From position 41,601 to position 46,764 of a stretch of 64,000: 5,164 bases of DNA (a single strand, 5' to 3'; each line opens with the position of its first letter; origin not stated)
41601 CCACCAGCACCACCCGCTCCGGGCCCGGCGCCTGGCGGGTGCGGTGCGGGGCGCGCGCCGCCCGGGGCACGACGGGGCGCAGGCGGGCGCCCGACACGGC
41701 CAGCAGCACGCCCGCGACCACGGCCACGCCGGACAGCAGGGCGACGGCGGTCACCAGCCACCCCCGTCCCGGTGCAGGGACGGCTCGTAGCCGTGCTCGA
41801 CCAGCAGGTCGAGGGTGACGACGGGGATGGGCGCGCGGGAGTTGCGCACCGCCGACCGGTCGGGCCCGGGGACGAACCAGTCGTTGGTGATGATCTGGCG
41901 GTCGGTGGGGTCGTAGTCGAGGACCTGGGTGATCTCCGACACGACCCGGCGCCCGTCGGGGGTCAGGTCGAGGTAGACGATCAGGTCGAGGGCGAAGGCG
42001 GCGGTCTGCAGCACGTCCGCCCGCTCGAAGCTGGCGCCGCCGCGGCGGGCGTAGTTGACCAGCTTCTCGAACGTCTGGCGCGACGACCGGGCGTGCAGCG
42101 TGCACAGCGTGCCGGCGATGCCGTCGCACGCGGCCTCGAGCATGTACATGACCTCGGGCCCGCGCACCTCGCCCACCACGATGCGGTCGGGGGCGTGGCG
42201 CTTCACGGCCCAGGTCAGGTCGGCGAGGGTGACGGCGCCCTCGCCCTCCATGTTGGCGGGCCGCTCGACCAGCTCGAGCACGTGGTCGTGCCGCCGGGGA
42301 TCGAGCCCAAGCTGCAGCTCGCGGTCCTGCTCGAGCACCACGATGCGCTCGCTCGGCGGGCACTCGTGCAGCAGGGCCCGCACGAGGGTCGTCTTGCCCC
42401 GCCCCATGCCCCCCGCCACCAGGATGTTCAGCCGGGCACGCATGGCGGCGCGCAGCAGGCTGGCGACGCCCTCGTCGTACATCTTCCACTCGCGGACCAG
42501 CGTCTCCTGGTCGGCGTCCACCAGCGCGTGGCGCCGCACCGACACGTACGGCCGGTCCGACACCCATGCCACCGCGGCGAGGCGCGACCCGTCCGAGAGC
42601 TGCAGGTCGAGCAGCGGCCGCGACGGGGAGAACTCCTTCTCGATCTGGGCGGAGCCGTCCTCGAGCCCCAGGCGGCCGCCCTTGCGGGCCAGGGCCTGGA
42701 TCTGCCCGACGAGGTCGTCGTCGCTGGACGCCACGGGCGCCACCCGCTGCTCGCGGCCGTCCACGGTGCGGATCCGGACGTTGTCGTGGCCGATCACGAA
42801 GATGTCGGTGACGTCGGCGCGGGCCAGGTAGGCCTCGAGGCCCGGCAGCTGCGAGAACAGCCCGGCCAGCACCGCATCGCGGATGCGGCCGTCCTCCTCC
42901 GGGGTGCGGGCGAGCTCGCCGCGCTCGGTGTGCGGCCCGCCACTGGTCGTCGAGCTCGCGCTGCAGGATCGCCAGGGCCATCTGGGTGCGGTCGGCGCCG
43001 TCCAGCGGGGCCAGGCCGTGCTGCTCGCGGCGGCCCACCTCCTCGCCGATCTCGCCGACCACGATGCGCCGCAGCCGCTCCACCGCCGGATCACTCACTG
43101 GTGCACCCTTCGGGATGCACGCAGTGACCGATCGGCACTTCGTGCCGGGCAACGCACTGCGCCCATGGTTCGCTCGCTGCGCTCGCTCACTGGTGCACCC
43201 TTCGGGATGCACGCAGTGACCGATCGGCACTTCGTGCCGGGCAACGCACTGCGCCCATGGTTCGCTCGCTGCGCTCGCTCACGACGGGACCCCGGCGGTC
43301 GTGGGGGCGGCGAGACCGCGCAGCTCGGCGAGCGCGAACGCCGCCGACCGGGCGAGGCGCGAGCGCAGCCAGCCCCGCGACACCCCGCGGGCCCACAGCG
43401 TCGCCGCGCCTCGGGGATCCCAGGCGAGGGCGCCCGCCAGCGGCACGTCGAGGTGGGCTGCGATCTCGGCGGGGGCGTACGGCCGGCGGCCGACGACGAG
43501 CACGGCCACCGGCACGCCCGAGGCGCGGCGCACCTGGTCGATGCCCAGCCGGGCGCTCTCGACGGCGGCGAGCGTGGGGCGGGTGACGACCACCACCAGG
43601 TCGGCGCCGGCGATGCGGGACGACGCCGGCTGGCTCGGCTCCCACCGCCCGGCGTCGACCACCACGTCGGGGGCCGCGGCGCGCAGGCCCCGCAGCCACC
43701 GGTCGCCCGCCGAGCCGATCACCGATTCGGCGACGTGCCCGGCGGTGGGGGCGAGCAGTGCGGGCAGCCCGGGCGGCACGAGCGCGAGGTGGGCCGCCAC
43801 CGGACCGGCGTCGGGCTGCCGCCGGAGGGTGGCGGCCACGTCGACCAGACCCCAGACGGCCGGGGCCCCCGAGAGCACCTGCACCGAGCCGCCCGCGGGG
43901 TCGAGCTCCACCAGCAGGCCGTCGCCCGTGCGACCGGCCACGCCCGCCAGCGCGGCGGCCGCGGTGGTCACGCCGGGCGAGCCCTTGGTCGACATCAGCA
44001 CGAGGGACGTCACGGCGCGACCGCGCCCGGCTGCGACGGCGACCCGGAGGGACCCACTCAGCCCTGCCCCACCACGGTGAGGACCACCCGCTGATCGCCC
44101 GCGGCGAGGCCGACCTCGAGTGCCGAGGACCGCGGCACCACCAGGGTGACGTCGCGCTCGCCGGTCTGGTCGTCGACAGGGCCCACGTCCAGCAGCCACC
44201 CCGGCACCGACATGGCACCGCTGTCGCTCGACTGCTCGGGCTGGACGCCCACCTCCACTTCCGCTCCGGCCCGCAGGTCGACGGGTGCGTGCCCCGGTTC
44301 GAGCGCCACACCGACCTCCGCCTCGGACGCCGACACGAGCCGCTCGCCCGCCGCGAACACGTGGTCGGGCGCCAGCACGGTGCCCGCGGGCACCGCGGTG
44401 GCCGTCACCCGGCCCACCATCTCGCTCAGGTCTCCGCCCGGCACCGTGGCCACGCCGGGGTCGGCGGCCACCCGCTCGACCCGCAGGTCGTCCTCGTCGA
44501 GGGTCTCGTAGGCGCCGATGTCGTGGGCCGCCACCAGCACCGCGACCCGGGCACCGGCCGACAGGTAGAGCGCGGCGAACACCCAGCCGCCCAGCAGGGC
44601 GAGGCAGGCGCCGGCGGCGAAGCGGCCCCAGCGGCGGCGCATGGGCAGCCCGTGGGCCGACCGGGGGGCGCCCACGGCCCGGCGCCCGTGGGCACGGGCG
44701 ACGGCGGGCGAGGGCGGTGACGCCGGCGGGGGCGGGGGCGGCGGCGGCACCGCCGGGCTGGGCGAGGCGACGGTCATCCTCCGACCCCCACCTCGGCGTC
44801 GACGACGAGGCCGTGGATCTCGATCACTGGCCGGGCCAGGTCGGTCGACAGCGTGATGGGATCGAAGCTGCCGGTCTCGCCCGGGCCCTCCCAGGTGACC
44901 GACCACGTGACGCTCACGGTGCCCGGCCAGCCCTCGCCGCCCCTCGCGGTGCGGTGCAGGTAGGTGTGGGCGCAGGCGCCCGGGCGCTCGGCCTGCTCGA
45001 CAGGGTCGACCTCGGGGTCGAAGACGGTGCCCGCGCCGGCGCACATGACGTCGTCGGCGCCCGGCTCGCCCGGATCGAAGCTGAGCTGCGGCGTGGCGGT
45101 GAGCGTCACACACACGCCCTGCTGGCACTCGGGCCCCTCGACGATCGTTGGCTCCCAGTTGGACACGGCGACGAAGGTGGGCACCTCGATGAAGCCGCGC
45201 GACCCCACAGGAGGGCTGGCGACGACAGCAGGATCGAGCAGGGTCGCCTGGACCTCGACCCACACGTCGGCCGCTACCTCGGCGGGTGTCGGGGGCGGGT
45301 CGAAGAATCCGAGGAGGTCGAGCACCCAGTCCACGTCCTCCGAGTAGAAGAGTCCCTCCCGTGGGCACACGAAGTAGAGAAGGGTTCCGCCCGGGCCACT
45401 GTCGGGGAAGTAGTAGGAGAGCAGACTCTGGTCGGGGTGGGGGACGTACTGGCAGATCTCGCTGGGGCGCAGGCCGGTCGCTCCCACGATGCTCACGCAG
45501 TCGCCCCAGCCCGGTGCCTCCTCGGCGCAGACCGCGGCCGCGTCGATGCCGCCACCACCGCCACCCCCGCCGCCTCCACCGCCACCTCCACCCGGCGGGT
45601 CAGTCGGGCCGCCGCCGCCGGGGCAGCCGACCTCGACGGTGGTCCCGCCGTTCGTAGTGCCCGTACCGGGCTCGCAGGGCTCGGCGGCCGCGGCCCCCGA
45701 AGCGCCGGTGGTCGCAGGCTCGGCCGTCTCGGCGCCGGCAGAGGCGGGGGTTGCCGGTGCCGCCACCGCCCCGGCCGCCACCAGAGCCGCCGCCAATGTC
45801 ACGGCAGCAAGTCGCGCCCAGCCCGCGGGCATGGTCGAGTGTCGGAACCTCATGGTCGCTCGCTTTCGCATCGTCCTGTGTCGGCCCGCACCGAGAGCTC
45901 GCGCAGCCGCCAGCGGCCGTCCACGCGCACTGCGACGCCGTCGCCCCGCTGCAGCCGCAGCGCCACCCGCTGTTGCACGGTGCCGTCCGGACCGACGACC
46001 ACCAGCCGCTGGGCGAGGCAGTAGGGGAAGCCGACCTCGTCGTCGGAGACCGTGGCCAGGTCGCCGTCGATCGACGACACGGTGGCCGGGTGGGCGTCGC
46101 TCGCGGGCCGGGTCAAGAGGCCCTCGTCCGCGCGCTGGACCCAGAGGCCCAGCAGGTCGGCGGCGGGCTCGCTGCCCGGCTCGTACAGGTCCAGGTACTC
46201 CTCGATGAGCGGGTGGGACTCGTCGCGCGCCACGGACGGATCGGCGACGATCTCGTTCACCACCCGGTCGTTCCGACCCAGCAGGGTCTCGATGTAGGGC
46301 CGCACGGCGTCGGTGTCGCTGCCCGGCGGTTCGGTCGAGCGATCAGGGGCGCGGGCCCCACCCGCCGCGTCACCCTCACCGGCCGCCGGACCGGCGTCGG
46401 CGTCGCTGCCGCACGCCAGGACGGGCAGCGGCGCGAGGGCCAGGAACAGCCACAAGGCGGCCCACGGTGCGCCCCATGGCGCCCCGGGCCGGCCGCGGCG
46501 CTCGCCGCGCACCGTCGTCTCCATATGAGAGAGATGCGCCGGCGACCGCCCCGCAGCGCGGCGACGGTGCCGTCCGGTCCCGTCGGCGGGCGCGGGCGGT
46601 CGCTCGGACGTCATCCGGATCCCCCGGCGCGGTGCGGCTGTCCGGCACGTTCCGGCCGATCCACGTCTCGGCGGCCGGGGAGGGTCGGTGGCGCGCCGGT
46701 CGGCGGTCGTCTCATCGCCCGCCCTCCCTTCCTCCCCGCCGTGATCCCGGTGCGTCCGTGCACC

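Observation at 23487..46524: Tad (type IVc) pilus operon joined to a Gram-positive-type T4SS in one 23-kb co-directional gene train, with no relaxase, integrase or replication gene in view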

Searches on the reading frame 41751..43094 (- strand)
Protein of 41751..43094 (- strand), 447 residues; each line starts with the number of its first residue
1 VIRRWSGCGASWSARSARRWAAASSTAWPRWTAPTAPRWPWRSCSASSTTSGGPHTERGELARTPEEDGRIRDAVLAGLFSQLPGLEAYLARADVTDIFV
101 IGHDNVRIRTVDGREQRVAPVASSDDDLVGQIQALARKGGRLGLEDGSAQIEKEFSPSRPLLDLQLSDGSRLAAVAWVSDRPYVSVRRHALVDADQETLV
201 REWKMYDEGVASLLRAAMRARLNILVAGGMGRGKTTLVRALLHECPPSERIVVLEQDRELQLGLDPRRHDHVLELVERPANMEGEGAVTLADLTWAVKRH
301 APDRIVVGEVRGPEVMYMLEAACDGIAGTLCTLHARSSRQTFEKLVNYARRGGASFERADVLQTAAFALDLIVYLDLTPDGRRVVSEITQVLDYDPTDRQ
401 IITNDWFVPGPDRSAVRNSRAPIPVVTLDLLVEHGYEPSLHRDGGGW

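Call 6: search_protein_families(library=pfam, proteins=[window:41751-43094:-], max_evalue=0.01)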
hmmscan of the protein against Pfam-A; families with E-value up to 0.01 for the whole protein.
window:41751-43094:- (447 aa): 4 families
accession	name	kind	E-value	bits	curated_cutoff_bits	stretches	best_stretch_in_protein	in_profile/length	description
PF00437.27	T2SSE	-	8.8e-21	74.4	24.9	1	200-347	121-257/370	Type II/IV secretion system protein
PF13191.12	AAA_16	-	0.00015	22.8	32.6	1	210-260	12-63/167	AAA ATPase domain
PF02492.25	cobW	-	0.0058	16.7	20.7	0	224-257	3-36/180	CobW/HypB/UreG, nucleotide-binding domain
PF02367.23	TsaE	-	0.0064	16.9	26.6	0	211-245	11-45/128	Threonylcarbamoyl adenosine biosynthesis protein TsaE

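Call 34: search_protein_families(library=ncbifam, proteins=[window:41751-43094:-], max_evalue=0.01)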
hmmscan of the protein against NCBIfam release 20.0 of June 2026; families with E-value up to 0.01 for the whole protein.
window:41751-43094:- (447 aa): 15 families
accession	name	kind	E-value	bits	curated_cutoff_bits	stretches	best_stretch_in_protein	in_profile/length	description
TIGR03819.1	heli_sec_ATPase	hypoth_equivalog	5.8e-51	173.7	373.15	1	86-389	55-339/340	TadA family conjugal transfer-associated ATPase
TIGR02788.1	VirB11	equivalog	4.7e-34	117.8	249.95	1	205-385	127-304/308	P-type DNA transfer ATPase VirB11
TIGR02782.1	TrbB_P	equivalog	6.3e-30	104.5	304.55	1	152-398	66-300/303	P-type conjugative transfer ATPase TrbB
NF010475.0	PRK13900.1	equivalog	1.5e-27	96.6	389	1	205-389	144-323/333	type IV secretion system ATPase VirB11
NF010469.0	PRK13894.1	subfamily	1.9e-26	93.2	508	1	153-395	80-311/320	conjugal transfer ATPase TrbB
NF010407.0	PRK13833.1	subfamily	3e-24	86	499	1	176-395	100-304/323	conjugal transfer protein TrbB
NF010425.0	PRK13851.1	equivalog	1.1e-21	77.1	461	1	192-378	135-315/344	type IV secretion system protein VirB11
NF058587.1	archaellum_moto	equivalog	8.6e-18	64.4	550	1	149-408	201-450/527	archaellum flagellar ATPase motor FlaI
NF053672.1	bindosome_BasE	exception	2.1e-14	53.1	1000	1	155-337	202-380/512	bindosome assembly system ATPase subunit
NF041000.1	ATPase_ComGA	equivalog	2.6e-09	36.5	300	1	200-348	110-245/267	competence type IV pilus ATPase ComGA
TIGR01420.1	pilT_fam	subfamily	1.2e-06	28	319.1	1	223-380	124-270/343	PilT/PilU family type 4a pilus ATPase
TIGR02525.1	plasmid_TraJ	equivalog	5.4e-05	22.3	368.3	1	213-383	141-305/372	plasmid transfer ATPase TraJ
NF007755.0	PRK10436.1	equivalog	0.0019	16.9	617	1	198-347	196-334/465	type II secretion system protein GspE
TIGR02533.1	type_II_gspE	equivalog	0.0033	16.2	630.25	0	200-347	222-358/486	type II secretion system ATPase GspE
TIGR02524.1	dot_icm_DotB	equivalog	0.005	16.1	463.3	0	225-386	138-295/358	Dot/Icm type IV secretion system ATPase DotB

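Call 42: find_related_loci(query=window:41751-43094:-, collection=metagenome_contigs, flank=10000)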
Query window:41751-43094:- (447 aa) in metagenome_contigs; peptide patterns used: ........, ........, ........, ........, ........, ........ (x = any residue, [..] = any of these).
454 stretches matched a pattern; 19 encode a relative of the query (tblastn E <= 1e-3); 19 distinct loci.
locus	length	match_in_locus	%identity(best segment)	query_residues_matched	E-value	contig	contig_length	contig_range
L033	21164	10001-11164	81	58-445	0e+0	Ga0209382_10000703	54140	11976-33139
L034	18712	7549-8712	81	58-445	0e+0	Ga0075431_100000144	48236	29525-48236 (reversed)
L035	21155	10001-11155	77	57-441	0e+0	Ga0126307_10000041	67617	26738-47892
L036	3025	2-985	83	118-445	0e+0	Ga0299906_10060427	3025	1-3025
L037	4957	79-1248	61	56-440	6e-148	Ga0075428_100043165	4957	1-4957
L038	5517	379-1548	61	56-440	2e-146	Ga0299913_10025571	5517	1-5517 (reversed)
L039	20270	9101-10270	60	56-440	7e-145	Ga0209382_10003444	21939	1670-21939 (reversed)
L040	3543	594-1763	59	56-440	3e-146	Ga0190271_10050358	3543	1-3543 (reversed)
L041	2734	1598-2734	61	56-429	4e-149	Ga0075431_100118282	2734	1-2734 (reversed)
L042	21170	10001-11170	59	56-440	4e-141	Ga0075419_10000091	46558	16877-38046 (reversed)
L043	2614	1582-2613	62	56-394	1e-132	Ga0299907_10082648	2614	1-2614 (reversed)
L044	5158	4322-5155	64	56-328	3e-103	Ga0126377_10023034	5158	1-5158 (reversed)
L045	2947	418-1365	36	57-391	6e-46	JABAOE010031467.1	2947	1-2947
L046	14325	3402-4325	33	86-407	8e-43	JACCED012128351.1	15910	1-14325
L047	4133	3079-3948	33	86-391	1e-41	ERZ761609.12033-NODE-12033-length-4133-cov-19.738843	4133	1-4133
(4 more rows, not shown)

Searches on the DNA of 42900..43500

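Call 57: search_rna_families(source=window, start=42900, end=43500, threshold=evalue, max_evalue=1)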
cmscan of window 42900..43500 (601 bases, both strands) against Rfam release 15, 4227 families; matches with E-value up to 1: 0.
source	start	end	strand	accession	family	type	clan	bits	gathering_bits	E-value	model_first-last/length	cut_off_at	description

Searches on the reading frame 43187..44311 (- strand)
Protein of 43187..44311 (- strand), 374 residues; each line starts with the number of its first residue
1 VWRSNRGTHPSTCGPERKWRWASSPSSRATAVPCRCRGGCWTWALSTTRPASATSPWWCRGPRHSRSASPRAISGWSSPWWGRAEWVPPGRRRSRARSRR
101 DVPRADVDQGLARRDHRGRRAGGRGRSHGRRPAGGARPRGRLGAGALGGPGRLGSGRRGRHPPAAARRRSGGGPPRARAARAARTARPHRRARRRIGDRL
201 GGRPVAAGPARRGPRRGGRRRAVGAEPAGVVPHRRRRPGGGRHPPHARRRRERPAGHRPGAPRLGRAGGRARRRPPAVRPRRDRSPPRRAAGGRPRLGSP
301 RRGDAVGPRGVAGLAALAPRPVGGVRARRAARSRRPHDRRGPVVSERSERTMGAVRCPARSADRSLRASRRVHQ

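Call 6: search_protein_families(library=pfam, proteins=[window:43187-44311:-], max_evalue=0.01)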
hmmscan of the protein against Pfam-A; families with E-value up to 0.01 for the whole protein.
window:43187-44311:- (374 aa): 0 families

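Call 34: search_protein_families(library=ncbifam, proteins=[window:43279-44199:-], max_evalue=0.01)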
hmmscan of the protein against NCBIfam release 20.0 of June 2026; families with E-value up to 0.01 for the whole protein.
window:43279-44199:- (306 aa): 2 families
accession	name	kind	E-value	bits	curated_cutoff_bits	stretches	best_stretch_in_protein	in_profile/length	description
TIGR03815.1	CpaE_hom_Actino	equivalog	7.8e-10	38.4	154.45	1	62-293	110-340/340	septum site-determining protein Ssd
NF041546.1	ParA_partition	equivalog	0.0084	15.7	180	0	171-240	72-143/203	ParA family partition ATPase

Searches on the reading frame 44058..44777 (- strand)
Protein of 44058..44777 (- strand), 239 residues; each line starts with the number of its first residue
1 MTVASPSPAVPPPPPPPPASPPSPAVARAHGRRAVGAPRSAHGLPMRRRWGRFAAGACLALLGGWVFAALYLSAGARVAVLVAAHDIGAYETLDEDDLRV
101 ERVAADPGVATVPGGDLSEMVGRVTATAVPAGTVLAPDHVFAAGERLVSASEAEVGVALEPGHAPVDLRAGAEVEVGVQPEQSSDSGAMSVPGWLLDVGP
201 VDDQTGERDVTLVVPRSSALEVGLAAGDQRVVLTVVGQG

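Call 34: search_protein_families(library=ncbifam, proteins=[window:44058-44777:-], max_evalue=0.01)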
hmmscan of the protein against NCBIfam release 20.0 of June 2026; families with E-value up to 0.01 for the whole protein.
window:44058-44777:- (239 aa): 2 families
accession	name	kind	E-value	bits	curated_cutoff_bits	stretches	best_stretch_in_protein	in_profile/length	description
TIGR03177.1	pilus_cpaB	equivalog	9.7e-09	34.8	71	1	74-146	33-104/262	Flp pilus assembly protein CpaB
TIGR03170.1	flgA_cterm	equivalog_domain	1.5e-05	24.9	54.65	1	76-140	11-74/137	flagellar basal body P-ring formation chaperone FlgA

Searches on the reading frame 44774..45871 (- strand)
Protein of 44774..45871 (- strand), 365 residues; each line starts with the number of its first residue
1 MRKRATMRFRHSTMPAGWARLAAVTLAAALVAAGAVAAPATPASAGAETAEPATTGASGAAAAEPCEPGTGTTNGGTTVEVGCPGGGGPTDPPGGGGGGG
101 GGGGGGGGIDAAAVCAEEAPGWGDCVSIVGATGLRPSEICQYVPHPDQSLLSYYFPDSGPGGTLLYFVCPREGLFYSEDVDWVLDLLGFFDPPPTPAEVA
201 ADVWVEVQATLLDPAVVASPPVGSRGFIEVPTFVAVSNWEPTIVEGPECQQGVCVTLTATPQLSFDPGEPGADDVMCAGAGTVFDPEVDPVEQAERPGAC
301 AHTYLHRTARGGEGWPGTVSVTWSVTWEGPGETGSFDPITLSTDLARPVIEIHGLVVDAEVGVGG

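Call 6: search_protein_families(library=pfam, proteins=[window:44774-45871:-], max_evalue=0.01)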
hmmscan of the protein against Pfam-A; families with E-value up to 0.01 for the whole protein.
window:44774-45871:- (365 aa): 0 families

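Call 34: search_protein_families(library=ncbifam, proteins=[window:44774-45871:-], max_evalue=0.01)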
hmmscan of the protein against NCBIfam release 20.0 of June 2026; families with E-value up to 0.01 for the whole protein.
window:44774-45871:- (365 aa): 0 families

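Call 69: search_protein_families(library=pfam, proteins=[window:44774-45871:-], max_evalue=0.001)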
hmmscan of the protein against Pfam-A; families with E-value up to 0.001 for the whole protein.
window:44774-45871:- (365 aa): 0 families

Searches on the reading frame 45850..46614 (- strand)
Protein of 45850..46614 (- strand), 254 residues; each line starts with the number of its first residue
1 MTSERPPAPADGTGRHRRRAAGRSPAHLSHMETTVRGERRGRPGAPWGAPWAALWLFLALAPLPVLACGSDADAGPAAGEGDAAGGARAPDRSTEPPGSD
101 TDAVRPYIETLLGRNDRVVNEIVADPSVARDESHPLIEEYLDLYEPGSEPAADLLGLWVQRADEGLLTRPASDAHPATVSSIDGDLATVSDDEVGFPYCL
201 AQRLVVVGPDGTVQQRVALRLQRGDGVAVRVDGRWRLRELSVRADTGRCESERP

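Call 6: search_protein_families(library=pfam, proteins=[window:45850-46614:-], max_evalue=0.01)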
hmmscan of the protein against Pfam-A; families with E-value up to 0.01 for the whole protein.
window:45850-46614:- (254 aa): 0 families

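Call 34: search_protein_families(library=ncbifam, proteins=[window:45850-46614:-], max_evalue=0.01)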
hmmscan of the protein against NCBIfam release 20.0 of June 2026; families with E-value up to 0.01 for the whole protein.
window:45850-46614:- (254 aa): 0 families

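Call 69: search_protein_families(library=pfam, proteins=[window:45850-46524:-], max_evalue=0.001)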
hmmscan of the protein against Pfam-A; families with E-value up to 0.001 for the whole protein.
window:45850-46524:- (224 aa): 0 families
